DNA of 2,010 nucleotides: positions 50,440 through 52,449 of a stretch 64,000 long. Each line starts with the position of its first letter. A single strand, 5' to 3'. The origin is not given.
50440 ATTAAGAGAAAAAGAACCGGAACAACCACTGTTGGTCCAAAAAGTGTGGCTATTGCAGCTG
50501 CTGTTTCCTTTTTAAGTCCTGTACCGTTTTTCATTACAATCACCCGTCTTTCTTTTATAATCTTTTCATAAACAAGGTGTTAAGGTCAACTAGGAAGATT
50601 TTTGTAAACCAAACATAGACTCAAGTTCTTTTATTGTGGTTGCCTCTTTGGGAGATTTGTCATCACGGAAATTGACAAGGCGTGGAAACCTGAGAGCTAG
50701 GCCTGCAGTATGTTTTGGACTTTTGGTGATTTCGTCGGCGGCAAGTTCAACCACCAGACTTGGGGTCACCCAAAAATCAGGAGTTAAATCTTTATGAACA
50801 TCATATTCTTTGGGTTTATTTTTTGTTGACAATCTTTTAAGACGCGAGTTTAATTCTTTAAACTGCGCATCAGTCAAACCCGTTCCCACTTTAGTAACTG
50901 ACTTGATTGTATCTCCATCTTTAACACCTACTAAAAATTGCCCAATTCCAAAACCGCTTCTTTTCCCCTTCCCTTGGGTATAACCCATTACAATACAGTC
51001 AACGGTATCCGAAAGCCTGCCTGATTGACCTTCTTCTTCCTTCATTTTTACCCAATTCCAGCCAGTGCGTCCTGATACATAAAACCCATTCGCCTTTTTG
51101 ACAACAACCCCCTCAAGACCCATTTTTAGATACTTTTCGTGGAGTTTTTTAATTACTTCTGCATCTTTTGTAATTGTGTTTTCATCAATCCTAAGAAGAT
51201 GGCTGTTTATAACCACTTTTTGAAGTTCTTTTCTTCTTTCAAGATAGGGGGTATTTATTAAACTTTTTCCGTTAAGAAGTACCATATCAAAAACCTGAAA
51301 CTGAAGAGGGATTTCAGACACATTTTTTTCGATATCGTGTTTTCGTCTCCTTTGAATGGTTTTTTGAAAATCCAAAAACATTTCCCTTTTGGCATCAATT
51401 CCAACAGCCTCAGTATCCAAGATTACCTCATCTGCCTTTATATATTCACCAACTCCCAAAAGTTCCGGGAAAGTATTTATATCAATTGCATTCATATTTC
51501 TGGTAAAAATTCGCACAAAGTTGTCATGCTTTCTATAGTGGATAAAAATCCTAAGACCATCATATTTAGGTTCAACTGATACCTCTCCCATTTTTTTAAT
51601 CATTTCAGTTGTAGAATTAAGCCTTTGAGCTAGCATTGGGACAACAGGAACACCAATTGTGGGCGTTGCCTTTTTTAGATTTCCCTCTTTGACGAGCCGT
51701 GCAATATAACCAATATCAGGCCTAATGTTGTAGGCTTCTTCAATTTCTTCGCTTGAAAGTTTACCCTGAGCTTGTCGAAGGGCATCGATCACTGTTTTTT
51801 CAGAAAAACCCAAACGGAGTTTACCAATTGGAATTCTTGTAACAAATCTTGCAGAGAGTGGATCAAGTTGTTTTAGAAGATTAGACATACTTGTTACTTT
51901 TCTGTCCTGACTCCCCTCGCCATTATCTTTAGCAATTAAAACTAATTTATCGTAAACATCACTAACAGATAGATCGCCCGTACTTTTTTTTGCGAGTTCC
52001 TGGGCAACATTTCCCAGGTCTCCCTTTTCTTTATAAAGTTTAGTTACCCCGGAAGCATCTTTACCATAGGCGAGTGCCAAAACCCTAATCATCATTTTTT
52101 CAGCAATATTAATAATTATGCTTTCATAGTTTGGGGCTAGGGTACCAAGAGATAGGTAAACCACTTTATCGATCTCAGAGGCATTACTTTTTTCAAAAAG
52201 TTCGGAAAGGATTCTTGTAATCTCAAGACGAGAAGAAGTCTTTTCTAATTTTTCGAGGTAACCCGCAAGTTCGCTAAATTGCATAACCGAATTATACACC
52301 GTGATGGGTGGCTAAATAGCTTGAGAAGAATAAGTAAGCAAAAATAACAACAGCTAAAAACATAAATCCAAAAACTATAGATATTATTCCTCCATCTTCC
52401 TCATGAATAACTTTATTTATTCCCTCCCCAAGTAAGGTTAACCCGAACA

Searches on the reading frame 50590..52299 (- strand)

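Call 54: search_protein_families(library=pfam, proteins=[window:50590-52299:-], max_evalue=0.00001)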
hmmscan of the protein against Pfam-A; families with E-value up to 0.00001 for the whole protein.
window:50590-52299:- (569 aa): 4 families
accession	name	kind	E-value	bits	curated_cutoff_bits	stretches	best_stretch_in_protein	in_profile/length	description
PF01068.26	DNA_ligase_A_M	-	8.4e-46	156.7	26.2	1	221-420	1-204/204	ATP dependent DNA ligase domain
PF04675.19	DNA_ligase_A_N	-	1.2e-39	136.7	24.6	1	7-174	1-173/174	DNA ligase N terminus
PF04679.21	DNA_ligase_A_C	-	1.7e-22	80.1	27.5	1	451-548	4-94/94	ATP dependent DNA ligase C terminal region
PF01331.24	mRNA_cap_enzyme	-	3.2e-06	27.6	29.6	0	242-303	20-82/194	mRNA capping enzyme, catalytic domain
